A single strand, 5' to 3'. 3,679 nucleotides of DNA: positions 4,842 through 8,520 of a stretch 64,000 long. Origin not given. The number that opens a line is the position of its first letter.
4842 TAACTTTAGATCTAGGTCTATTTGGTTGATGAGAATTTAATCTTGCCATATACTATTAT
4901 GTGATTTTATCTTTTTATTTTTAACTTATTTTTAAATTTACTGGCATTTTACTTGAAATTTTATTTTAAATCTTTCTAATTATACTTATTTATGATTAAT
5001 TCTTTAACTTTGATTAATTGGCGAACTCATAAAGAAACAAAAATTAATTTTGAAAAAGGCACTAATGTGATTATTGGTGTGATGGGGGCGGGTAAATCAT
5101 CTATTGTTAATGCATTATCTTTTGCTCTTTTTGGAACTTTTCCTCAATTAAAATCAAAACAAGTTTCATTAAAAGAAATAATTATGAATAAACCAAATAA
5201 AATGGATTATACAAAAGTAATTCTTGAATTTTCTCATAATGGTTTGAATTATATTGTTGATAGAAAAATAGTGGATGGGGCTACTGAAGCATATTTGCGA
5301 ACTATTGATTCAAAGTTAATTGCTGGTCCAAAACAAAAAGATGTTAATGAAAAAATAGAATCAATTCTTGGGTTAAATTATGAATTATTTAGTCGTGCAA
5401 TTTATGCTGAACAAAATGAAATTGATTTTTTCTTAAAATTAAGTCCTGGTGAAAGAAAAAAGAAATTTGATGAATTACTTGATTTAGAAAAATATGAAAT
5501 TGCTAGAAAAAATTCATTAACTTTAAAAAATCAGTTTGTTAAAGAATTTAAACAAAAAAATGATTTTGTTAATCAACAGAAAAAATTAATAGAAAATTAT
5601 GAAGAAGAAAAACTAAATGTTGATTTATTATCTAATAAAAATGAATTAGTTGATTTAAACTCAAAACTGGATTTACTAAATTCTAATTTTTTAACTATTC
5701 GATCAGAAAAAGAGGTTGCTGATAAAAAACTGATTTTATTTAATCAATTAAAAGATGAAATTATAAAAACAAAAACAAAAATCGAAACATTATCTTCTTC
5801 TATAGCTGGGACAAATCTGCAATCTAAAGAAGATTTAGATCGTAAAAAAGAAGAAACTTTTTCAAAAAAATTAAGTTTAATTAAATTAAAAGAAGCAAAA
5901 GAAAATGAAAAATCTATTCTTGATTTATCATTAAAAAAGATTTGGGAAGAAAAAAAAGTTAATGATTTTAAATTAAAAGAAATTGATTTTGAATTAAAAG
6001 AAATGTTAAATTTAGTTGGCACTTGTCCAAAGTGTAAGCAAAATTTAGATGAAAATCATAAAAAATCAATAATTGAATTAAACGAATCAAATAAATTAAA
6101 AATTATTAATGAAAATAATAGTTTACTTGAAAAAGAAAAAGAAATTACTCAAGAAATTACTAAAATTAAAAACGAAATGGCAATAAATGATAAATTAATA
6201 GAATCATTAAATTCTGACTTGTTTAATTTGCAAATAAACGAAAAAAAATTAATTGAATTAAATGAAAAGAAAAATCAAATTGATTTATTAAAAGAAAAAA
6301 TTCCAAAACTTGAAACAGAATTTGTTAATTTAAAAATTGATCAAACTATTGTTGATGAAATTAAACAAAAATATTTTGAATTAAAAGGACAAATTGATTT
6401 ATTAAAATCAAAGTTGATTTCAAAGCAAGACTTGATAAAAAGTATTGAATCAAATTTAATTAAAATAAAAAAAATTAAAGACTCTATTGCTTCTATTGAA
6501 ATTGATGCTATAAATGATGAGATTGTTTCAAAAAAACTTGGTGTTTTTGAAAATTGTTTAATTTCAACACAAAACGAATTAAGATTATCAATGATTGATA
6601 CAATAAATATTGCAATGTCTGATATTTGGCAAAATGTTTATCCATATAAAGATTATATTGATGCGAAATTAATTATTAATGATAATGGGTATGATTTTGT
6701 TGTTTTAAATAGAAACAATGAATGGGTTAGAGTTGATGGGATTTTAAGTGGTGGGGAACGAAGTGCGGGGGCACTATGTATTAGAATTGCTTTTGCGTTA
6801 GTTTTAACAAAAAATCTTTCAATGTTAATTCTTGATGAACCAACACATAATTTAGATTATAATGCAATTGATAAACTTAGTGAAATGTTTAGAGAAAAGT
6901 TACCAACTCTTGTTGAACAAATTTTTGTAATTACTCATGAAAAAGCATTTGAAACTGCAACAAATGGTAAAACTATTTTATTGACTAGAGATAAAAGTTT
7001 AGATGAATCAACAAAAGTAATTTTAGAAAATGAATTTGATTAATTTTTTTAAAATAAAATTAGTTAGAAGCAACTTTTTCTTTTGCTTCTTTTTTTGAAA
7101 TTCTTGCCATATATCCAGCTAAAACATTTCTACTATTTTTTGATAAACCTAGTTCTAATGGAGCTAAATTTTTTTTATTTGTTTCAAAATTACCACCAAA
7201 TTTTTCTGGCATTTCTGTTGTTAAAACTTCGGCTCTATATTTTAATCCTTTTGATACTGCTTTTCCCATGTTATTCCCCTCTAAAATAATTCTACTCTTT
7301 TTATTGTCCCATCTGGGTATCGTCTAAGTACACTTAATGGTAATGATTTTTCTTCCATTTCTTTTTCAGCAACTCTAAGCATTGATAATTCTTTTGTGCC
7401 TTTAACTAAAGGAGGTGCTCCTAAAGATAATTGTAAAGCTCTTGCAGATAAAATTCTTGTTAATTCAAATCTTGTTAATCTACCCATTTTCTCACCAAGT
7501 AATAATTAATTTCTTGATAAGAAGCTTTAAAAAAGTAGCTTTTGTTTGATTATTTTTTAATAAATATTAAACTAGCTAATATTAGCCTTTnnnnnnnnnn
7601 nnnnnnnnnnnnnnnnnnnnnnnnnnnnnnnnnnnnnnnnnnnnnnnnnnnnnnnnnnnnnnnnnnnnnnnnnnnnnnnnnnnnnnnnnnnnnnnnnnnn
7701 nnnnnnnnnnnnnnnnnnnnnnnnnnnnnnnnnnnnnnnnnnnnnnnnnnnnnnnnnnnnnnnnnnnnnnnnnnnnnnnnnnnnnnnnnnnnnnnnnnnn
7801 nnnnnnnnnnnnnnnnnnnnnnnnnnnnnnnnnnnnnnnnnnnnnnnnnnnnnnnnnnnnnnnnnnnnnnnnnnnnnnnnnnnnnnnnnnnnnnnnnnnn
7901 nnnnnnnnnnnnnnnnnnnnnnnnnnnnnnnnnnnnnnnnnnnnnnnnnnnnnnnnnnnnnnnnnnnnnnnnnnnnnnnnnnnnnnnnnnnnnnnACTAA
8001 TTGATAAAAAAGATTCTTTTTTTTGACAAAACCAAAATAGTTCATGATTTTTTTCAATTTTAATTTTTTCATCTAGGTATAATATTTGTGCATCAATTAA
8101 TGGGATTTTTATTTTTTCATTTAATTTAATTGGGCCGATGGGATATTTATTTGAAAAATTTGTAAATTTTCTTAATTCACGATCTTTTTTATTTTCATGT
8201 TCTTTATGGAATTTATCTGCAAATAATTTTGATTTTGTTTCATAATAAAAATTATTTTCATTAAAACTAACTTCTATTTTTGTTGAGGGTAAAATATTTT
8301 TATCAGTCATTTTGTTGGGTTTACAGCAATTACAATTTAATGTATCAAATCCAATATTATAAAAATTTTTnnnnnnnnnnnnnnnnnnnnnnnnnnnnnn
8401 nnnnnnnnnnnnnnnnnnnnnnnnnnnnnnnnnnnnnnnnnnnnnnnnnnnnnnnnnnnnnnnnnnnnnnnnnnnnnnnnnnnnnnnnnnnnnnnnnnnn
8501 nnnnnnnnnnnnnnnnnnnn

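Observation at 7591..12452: Compact nurA-HAD-herA-X operon with no Mre11, while Rad50 sits alone 2.5 kb away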

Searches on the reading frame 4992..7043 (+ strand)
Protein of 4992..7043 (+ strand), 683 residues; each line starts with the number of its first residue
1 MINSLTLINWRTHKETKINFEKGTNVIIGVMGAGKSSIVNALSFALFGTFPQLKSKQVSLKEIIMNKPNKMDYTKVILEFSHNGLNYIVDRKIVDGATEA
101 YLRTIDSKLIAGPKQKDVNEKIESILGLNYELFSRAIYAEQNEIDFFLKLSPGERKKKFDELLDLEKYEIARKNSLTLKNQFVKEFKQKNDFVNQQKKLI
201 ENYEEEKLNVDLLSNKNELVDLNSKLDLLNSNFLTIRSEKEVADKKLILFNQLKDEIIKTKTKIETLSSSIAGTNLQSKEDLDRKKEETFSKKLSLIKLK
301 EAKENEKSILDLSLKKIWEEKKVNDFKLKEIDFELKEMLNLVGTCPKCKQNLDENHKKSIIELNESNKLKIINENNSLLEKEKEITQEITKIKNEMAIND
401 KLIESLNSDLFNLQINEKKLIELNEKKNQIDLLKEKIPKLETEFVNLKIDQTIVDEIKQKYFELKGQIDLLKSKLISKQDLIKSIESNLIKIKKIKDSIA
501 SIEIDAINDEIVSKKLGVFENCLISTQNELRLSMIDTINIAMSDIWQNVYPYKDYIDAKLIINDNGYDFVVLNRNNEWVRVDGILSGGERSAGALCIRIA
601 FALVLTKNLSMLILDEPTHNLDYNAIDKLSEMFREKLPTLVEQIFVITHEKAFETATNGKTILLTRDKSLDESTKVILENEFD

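Call 3: search_protein_families(library=pfam, proteins=[window:4992-7043:+], max_evalue=0.01)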
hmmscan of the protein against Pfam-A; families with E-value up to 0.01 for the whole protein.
window:4992-7043:+ (683 aa): 6 families
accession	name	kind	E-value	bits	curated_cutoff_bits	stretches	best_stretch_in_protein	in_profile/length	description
PF13476.12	AAA_23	-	3.4e-20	74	27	1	4-206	1-179/201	AAA domain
PF02463.25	SMC_N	-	2.6e-15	56.9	40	1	1-653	1-201/220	RecF/RecN/SMC N terminal domain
PF13555.12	AAA_29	-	1.1e-07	31.9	27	1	3-48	2-48/61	P-loop containing region of AAA domain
PF13304.12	AAA_21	-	4.4e-06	27.4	27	1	599-649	248-298/304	AAA domain, putative AbiEii toxin, Type IV TA system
PF13558.12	SbcC_Walker_B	-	0.00028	21.5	27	1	575-634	23-89/90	SbcC/RAD50-like, Walker B motif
PF13175.12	AAA_15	-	0.0024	18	32.1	1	1-348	1-292/374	AAA ATPase domain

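Call 4: search_protein_families(library=ncbifam, proteins=[window:4992-7043:+], max_evalue=0.01)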
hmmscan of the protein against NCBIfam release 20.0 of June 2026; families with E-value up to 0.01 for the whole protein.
window:4992-7043:+ (683 aa): 55 families (the best 25 are shown)
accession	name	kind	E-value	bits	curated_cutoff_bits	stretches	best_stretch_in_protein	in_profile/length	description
NF003034.1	PRK03918.1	equivalog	1.9e-48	165.1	700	3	2-309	3-298/878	DNA double-strand break repair ATPase Rad50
NF002572.0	PRK02224.1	equivalog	1.5e-43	149.2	1087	3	3-319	4-314/888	DNA double-strand break repair ATPase Rad50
NF041035.1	Rad50_Halo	equivalog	3.1e-40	138.4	1000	2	3-293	4-288/883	DNA double-strand break repair ATPase Rad50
NF002244.0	PRK01156.1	equivalog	3.4e-36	124.7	847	2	2-309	3-285/895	DNA double-strand break repair ATPase Rad50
NF041034.1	Rad50_Sulf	equivalog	4.3e-31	107.6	1000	2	2-337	3-315/872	DNA double-strand break repair ATPase Rad50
NF053563.1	Rkd4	equivalog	3.1e-29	101.7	860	2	2-395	3-392/747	arcadin-4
TIGR00618.1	sbcc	subfamily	9.6e-24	83.4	478.5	1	4-207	5-214/1043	exonuclease subunit SbcC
TIGR00606.1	rad50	subfamily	1.2e-14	53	453.75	2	13-210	19-222/1311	DNA repair protein Rad50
NF045487.1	ASRP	equivalog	7.7e-10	38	300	1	160-641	115-587/593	archaea-specific SMC-related protein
TIGR04521.1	ECF_ATPase_2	equivalog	1.3e-09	37.6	330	1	585-664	145-218/279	energy-coupling factor transporter ATPase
NF041752.4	sbcc_Bac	equivalog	2.3e-08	32.5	1420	1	23-205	29-213/1130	exonuclease subunit SbcC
NF041760.1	PtuA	equivalog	1.1e-07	31.2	500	1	2-81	52-133/524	retron Ec78 anti-phage system effector ATPase PtuA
TIGR02857.1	CydD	equivalog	1.6e-07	30.7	435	1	585-655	459-521/529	thiol reductant ABC exporter subunit CydD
TIGR02211.1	LolD_lipo_ex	equivalog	2.1e-07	30.7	307.75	1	583-656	140-207/221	lipoprotein-releasing ABC transporter ATP-binding protein LolD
NF000166.1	ABCF_CarA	exception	2.9e-07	29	1050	1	557-654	150-233/556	ABC-F type ribosomal protection protein Car(A)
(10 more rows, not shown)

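Call 77: search_protein_families(library=padloc, proteins=[window:4992-7043:+], max_evalue=0.001)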
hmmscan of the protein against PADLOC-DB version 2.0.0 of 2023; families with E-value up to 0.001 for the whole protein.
window:4992-7043:+ (683 aa): 21 families
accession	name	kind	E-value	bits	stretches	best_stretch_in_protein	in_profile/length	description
PDLC03859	LmuB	-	3e-30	104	1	2-657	5-592/611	-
PDLC04135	mad3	-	1.7e-23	81.8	1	2-677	2-349/374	mads_3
PDLC02747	PbeC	-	8.7e-13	46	2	11-94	15-100/632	PbeC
PDLC00271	PtuA1|PtuA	-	8e-10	36.8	1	2-209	3-208/421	AAA ATPase domain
PDLC03865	LmuB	-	9.3e-10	35.3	2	2-500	3-494/1007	-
PDLC03863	LmuB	-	1.4e-09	35.2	1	2-505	5-488/610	-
PDLC00278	PtuA1|PtuA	-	2.3e-09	35.1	1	2-56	3-57/436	AAA ATPase domain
PDLC02726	PbeC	-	5.2e-09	33.1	1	3-126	4-134/637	PbeC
PDLC00298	PtuA1|PtuA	-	4.7e-08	30.5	1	2-53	3-54/423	AAA ATPase domain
PDLC04892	PDC-S06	-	1.9e-07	27.7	1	580-655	609-679/843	-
PDLC00311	PtuA1|PtuA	-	3.1e-07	27.7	1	3-56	4-57/455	AAA ATPase domain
PDLC00277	PtuA1|PtuA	-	3.3e-07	27.9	1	2-62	3-63/423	AAA ATPase domain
PDLC03867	LmuB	-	7.8e-07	26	1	11-107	14-97/605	-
PDLC04140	mad8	-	2.7e-06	25.1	0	526-649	150-232/314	mads_8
PDLC00310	PtuA1|PtuA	-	2.9e-06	24.6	1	2-56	3-57/443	AAA ATPase domain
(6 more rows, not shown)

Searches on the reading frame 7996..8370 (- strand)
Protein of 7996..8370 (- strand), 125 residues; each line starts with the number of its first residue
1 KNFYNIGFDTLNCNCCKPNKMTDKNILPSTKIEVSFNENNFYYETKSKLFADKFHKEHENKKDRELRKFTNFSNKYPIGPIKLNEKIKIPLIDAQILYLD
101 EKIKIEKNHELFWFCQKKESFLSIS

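Call 80: predict_structure(alignment_id=A2)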
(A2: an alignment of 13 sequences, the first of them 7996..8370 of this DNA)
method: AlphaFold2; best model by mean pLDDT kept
length: 125 residues; sequences in the alignment: 13
mean_pLDDT: 89.7   pTM: 0.78
mean pLDDT of the five models: 89.7, 89.4, 87.5, 87.6, 87.5
residues with pLDDT >= 90: 89; 70-90: 27; 50-70: 8; < 50: 1
segments of 3 or more residues with pLDDT < 50: none
pLDDT, mean of each block of 10 residues (from residue 1): 68 90 89 96 93 94 94 92 95 95 95 87 69
secondary structure, 60 per line:
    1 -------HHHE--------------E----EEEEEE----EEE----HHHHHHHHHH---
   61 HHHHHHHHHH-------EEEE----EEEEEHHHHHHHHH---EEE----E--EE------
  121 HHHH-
elements in order: E31-36 E41-43 H48-57 H61-70 E78-81 E86-90 H91-99 E103-105 H121-124
